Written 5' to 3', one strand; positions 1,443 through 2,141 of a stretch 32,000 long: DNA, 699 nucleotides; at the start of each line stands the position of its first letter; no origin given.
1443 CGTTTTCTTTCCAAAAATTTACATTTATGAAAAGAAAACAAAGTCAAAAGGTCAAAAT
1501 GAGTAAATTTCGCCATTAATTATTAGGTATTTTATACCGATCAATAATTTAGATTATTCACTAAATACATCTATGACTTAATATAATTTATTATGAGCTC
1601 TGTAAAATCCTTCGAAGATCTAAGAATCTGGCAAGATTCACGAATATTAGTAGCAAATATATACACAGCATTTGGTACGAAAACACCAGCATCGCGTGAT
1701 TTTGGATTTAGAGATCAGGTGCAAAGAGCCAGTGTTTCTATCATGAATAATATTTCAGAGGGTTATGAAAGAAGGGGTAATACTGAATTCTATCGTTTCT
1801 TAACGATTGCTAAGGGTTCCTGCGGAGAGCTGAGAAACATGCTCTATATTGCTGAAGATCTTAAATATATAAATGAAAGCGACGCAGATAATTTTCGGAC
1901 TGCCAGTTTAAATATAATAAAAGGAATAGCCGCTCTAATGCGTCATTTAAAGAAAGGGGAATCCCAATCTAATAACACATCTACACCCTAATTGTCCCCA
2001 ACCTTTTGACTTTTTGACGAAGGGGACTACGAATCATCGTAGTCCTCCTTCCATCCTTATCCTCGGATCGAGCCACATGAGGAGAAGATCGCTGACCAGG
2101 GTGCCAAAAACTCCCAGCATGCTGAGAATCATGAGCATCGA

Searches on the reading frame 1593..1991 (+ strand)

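Call 13: search_protein_families(library=pfam, proteins=[window:1593-1991:+])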
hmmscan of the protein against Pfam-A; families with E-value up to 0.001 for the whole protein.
window:1593-1991:+ (132 aa): 1 family
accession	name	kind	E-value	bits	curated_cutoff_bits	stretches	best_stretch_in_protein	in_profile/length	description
PF05635.17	23S_rRNA_IVP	-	3.5e-32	111.2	33.8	1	8-111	1-103/106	23S rRNA-intervening sequence protein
